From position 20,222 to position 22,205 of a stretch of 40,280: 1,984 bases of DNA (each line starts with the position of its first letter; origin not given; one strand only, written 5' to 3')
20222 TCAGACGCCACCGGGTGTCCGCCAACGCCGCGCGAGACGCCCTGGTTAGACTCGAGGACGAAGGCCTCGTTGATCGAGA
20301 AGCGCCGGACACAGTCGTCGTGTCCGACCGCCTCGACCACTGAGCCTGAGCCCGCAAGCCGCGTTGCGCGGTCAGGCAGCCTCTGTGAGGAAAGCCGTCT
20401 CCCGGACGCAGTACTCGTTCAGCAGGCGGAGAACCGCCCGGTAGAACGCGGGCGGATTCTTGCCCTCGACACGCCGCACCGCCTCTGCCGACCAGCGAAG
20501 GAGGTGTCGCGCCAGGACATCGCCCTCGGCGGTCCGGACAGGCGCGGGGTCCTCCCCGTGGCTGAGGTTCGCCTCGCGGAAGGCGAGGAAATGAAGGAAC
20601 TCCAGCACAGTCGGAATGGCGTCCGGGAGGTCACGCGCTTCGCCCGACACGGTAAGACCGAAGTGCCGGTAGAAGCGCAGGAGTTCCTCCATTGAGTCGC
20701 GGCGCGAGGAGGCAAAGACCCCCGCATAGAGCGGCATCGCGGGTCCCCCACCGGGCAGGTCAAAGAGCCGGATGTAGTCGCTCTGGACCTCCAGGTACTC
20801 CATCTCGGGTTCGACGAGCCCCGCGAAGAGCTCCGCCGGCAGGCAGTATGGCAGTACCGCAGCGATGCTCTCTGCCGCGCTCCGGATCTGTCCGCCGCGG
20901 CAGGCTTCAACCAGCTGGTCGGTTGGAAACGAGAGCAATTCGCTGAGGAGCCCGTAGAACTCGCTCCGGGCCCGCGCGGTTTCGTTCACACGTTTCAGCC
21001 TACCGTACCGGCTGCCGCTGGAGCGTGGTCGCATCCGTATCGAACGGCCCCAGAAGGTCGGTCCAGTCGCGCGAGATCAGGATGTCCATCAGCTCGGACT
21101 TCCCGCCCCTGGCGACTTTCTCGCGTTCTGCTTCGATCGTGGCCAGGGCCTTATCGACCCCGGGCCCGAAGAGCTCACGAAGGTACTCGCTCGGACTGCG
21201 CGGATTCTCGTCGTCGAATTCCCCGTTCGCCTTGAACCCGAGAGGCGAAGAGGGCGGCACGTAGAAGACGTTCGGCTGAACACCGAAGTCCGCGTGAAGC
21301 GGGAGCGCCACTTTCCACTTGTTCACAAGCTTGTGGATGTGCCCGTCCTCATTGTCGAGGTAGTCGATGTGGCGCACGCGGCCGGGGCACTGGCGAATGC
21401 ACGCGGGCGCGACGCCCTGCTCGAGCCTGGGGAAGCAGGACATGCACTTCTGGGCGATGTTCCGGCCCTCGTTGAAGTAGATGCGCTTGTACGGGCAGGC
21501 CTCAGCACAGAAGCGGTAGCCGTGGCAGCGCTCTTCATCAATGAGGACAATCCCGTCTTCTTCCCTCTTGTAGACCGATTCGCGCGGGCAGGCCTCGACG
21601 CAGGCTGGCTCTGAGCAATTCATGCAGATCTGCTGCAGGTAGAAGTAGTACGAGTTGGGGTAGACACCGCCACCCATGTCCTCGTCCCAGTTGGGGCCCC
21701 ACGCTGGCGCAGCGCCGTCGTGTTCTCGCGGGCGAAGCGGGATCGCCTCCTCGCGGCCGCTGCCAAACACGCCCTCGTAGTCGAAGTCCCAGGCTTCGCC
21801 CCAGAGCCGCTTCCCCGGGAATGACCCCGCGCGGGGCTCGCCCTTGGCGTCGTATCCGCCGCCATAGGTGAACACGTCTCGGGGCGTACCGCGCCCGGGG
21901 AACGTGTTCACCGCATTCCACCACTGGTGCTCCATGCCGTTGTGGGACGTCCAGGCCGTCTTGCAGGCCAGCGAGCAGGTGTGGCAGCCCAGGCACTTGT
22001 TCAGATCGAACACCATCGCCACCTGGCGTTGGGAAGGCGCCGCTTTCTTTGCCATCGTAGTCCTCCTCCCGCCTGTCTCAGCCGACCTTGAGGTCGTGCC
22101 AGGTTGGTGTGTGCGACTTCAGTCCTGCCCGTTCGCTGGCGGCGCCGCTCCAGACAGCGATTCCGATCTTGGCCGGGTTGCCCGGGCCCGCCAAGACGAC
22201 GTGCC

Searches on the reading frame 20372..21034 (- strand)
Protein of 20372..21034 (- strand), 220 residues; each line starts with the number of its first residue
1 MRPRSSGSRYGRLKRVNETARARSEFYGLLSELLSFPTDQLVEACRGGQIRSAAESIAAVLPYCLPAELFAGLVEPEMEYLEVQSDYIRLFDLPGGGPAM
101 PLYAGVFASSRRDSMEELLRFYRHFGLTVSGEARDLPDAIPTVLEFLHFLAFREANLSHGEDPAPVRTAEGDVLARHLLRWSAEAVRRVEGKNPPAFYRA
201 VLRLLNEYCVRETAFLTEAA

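Call 3: search_protein_families(library=pfam, proteins=[window:20372-21034:-])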
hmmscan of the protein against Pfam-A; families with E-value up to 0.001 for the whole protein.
window:20372-21034:- (220 aa): 1 family
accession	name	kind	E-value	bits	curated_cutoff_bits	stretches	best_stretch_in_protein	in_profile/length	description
PF02613.20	Nitrate_red_del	-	4.9e-19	69.2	22.2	1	75-185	20-134/136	Nitrate reductase delta subunit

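Call 4: search_protein_families(library=ncbifam, proteins=[window:20372-21034:-])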
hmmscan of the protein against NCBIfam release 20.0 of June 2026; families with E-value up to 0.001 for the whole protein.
window:20372-21034:- (220 aa): 5 families
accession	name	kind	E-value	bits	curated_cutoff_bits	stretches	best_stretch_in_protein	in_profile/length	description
TIGR03482.1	DMSO_red_II_cha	subfamily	5.8e-39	134.1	152.3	1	22-217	1-193/197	DMSO reductase family type II enzyme chaperone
NF042981.1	EthbenzDh_ebdD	equivalog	2.8e-25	89.3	360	1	17-215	13-214/222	ethylbenzene dehydrogenase subunit delta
NF003442.0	PRK04976.1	equivalog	9.8e-09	35.4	132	1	19-217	8-209/211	molecular chaperone TorD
NF011628.0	PRK15054.1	equivalog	0.00026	20.8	410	1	79-156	47-123/231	nitrate reductase molybdenum cofactor assembly chaperone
TIGR00684.1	narJ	equivalog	0.00092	19.3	59.35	0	77-151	42-115/152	nitrate reductase molybdenum cofactor assembly chaperone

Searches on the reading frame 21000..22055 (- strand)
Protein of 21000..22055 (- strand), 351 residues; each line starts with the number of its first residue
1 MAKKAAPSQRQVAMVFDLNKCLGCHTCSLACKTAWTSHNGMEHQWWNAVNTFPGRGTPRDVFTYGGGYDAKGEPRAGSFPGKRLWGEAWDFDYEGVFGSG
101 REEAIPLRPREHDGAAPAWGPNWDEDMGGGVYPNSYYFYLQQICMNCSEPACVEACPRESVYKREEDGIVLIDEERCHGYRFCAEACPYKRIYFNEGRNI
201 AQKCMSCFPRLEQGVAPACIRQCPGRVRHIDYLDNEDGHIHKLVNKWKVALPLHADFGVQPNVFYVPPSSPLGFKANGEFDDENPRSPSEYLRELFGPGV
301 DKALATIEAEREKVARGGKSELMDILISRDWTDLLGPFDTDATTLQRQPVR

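Call 3: search_protein_families(library=pfam, proteins=[window:21000-22055:-])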
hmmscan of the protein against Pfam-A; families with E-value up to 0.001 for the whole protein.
window:21000-22055:- (351 aa): 7 families
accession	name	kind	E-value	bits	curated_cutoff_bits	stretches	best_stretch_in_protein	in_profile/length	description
PF13247.11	Fer4_11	-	2.5e-28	98.7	26.2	1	137-230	3-97/100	4Fe-4S dicluster domain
PF12838.12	Fer4_7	-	1.3e-10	42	27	1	144-190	2-51/52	4Fe-4S dicluster domain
PF13237.11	Fer4_10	-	3.7e-09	36.8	25.5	1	141-188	6-53/53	4Fe-4S dicluster domain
PF12797.12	Fer4_2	-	8.2e-08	32.2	24.5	1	14-32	3-21/22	4Fe-4S binding domain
PF13187.11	Fer4_9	-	7.2e-05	23.2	27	0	144-190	2-50/52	4Fe-4S dicluster domain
PF14697.11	Fer4_21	-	0.00026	21.5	35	0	142-189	6-53/59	4Fe-4S dicluster domain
PF12837.12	Fer4_6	-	0.00081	19.7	25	0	169-192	1-24/24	4Fe-4S binding domain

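Call 4: search_protein_families(library=ncbifam, proteins=[window:21000-22055:-])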
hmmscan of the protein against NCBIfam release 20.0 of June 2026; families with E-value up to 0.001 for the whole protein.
window:21000-22055:- (351 aa): 36 families (the best 25 are shown)
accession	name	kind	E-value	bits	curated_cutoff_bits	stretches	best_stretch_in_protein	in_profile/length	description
TIGR03478.1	DMSO_red_II_bet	subfamily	1.9e-137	457.5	480.7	1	9-333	1-319/321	DMSO reductase family type II enzyme, iron-sulfur subunit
NF042979.1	EthbenzDh_ebdB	equivalog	5.9e-125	416.8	740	1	7-344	16-352/354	ethylbenzene dehydrogenase subunit beta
TIGR01660.1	narH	equivalog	9e-61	205.8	524.05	3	132-232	171-271/492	nitrate reductase subunit beta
NF011569.0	PRK14993.1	equivalog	2.2e-34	119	416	1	139-266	95-222/244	tetrathionate reductase subunit TtrB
NF041715.1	arsenate_red_ArrB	equivalog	1.2e-33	116.6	450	3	128-196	41-108/233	arsenate respiratory reductase iron-sulfur subunit ArrB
TIGR02951.1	DMSO_dmsB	equivalog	2.6e-30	105.6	214.1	1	122-230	43-150/161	DMSO/selenate family reductase complex B subunit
TIGR03149.1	cyt_nit_nrfC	equivalog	3e-28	98.7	377.6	1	130-267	80-217/225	cytochrome c nitrite reductase Fe-S protein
NF045797.1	DsrO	equivalog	6.3e-27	94.5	200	1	140-266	99-234/235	sulfate reduction electron transfer complex DsrMKJOP subunit DsrO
NF008134.0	PRK10882.1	equivalog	1.5e-21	76.8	263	2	136-225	105-200/329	hydrogenase 2 operon protein HybA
TIGR01582.1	FDH-beta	equivalog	1.2e-19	70.5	334.7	1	138-230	87-179/283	formate dehydrogenase subunit beta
NF045715.1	sulf_resp_HmcB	equivalog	7.4e-19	68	420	1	138-226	101-191/307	sulfate respiration complex iron-sulfur protein HmcB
NF041782.1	mnquin_red_QrcC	equivalog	2.9e-18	66.4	400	1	131-195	52-119/239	menaquinone reductase iron-sulfur cluster-binding subunit QrcC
NF007382.0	PRK09898.1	equivalog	2.1e-14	53.6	213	1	126-208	107-187/208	ferredoxin-like protein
NF038355.1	FDH3_beta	equivalog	1.4e-12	48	240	1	143-203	53-112/180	formate dehydrogenase FDH3 subunit beta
NF045766.1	PhenlGlyoxDHPadI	equivalog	3e-12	46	700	1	142-225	53-130/443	NADH-dependent phenylglyoxylate dehydrogenase subunit beta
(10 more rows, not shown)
